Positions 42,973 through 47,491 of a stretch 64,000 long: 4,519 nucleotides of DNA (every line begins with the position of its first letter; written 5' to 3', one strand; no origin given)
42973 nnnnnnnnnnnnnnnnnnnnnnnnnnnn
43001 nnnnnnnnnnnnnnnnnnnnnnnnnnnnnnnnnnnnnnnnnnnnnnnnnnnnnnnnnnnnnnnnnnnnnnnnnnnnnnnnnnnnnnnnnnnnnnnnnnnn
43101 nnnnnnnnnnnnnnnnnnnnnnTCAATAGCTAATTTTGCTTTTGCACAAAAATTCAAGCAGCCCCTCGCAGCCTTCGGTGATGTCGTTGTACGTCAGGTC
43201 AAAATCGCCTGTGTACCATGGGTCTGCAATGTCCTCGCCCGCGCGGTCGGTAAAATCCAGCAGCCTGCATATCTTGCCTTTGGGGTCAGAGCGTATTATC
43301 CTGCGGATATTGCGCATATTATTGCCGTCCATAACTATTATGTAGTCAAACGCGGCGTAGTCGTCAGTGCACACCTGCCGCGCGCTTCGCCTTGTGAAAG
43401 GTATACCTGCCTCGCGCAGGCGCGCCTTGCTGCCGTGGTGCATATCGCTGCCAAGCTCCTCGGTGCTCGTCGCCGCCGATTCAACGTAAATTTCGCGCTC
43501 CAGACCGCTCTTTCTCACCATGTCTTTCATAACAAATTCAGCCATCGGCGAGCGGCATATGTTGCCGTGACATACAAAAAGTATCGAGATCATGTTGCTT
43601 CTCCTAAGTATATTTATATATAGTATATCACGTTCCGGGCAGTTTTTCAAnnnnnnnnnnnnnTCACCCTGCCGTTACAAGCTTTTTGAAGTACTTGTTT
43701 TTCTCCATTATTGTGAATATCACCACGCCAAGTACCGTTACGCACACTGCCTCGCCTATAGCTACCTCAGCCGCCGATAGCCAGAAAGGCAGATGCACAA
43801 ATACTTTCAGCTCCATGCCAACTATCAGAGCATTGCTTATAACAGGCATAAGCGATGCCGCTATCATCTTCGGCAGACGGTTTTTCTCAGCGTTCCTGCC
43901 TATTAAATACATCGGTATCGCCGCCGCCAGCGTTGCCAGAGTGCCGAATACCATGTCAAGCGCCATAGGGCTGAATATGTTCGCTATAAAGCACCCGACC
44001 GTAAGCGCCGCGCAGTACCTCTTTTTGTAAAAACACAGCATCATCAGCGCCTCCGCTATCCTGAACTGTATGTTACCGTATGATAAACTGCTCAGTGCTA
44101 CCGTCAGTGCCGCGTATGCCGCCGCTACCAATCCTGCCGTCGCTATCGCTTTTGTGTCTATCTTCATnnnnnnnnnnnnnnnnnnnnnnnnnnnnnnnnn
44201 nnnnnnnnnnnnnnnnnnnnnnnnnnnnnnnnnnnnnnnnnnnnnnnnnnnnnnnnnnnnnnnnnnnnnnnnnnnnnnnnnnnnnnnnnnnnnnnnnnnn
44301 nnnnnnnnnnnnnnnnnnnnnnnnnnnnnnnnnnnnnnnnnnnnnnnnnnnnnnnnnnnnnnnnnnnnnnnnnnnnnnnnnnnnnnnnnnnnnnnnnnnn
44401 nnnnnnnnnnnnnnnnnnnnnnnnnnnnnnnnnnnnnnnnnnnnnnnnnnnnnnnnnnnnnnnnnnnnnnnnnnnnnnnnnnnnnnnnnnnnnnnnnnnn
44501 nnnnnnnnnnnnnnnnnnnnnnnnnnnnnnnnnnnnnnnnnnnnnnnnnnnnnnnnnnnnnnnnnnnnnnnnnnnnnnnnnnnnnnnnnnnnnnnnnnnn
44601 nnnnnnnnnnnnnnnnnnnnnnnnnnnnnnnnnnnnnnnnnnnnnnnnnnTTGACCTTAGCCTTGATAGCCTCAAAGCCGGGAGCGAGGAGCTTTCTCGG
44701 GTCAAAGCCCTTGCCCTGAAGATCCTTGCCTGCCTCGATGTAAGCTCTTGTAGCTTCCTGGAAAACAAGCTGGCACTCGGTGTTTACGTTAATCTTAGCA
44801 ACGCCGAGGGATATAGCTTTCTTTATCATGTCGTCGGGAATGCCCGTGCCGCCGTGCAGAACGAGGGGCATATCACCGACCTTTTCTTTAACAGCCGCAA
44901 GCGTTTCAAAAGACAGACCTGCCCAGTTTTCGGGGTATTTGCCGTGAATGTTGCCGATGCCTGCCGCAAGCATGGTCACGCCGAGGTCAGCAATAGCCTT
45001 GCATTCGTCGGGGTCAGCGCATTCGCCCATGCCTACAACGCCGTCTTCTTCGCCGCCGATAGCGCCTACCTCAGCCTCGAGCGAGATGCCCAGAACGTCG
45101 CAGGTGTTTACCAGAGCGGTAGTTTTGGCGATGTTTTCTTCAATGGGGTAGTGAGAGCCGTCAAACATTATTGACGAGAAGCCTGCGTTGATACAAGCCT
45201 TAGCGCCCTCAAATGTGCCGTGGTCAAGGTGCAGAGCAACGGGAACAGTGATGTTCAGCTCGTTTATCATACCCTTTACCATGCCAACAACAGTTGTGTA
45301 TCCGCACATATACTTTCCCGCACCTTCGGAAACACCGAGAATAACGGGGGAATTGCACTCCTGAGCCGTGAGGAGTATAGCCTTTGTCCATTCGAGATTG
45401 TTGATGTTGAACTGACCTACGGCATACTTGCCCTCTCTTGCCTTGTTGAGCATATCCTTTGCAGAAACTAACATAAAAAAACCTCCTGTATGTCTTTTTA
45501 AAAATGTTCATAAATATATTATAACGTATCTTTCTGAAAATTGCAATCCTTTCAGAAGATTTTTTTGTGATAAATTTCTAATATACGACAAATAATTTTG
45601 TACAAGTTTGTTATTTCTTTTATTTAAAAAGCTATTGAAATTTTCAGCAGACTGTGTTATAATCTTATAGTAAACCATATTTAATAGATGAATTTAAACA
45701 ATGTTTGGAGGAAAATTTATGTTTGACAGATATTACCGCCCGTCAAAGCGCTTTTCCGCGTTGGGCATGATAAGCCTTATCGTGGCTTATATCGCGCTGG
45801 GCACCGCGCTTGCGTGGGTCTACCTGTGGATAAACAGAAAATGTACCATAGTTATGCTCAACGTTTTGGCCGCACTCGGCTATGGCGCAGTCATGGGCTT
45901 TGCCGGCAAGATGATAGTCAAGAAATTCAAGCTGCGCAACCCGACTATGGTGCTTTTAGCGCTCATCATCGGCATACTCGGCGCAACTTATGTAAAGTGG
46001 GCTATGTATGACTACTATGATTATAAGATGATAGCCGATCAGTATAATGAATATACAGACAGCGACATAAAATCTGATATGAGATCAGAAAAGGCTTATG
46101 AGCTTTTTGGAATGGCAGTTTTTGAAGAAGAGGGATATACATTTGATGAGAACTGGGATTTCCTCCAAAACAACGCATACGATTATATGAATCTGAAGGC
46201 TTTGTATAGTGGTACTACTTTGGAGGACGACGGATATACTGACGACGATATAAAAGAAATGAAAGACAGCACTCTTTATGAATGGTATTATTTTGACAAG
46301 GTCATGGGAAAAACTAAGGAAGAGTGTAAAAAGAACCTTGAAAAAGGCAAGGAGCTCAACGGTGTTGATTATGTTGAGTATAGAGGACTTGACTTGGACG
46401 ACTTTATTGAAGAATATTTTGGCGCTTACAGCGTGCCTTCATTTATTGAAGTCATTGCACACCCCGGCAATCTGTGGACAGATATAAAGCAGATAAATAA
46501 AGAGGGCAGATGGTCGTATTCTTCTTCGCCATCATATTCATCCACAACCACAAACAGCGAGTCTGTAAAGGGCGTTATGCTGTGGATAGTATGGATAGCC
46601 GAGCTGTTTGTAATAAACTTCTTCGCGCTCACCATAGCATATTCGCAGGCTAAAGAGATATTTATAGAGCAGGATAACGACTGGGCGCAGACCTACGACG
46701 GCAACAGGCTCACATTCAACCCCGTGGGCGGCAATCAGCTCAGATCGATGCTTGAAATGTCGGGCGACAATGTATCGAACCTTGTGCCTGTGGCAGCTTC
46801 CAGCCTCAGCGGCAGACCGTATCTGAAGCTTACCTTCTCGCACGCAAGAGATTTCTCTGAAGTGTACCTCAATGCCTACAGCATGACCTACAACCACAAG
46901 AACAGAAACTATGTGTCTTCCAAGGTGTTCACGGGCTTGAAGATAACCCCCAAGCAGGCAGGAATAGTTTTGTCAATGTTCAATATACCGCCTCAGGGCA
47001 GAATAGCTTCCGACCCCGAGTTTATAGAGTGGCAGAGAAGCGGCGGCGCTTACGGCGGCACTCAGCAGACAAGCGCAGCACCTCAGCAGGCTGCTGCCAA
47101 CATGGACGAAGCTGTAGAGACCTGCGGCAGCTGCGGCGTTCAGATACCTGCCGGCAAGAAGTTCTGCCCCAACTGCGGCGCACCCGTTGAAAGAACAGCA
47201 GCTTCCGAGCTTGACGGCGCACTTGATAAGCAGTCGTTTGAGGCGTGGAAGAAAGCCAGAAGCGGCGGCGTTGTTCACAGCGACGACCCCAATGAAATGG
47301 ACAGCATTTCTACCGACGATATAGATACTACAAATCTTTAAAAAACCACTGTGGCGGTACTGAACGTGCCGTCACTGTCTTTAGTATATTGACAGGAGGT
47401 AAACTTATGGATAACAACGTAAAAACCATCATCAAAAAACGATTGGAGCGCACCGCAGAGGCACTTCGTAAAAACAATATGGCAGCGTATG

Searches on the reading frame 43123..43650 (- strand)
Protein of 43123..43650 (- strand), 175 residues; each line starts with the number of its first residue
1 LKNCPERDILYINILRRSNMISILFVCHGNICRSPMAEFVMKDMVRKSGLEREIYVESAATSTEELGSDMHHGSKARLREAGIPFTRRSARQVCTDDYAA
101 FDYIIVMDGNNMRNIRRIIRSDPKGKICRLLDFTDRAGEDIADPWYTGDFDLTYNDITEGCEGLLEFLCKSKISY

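Call 14: search_protein_families(library=pfam, proteins=[window:43123-43650:-])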
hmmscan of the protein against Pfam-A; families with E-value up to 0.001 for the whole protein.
window:43123-43650:- (175 aa): 1 family
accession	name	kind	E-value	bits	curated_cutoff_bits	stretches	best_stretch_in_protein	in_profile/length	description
PF01451.26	LMWPc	-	1e-34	120.2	23.2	1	23-165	1-144/144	Low molecular weight phosphotyrosine protein phosphatase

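Call 30: find_encoding_contigs(protein=window:43123-43650:-, flank=3000, max_places=10)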
Protein window:43123-43650:- (175 aa): no gene with exactly this product is on record in the collection.

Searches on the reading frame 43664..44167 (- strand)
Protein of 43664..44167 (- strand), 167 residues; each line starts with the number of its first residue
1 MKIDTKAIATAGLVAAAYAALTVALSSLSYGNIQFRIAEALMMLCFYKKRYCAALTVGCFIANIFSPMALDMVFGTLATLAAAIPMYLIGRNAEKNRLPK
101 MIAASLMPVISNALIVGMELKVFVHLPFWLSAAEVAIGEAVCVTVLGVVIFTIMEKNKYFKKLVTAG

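Call 14: search_protein_families(library=pfam, proteins=[window:43664-44167:-])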
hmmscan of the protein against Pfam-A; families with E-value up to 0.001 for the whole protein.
window:43664-44167:- (167 aa): 1 family
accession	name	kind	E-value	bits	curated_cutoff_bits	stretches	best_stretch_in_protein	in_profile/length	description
PF06177.16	QueT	-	2.2e-43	148.4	33.7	1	8-156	1-141/141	QueT transporter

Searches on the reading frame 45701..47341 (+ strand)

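Call 14: search_protein_families(library=pfam, proteins=[window:45701-47341:+])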
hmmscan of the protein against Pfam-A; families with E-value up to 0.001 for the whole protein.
window:45701-47341:+ (546 aa): 2 families
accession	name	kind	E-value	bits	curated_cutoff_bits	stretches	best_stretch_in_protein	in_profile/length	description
PF13240.11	Zn_Ribbon_1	-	8.6e-07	29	25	1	475-496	2-23/23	zinc-ribbon domain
PF12773.13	DZR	-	0.00021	21.8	27.3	1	475-497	1-23/45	Double zinc ribbon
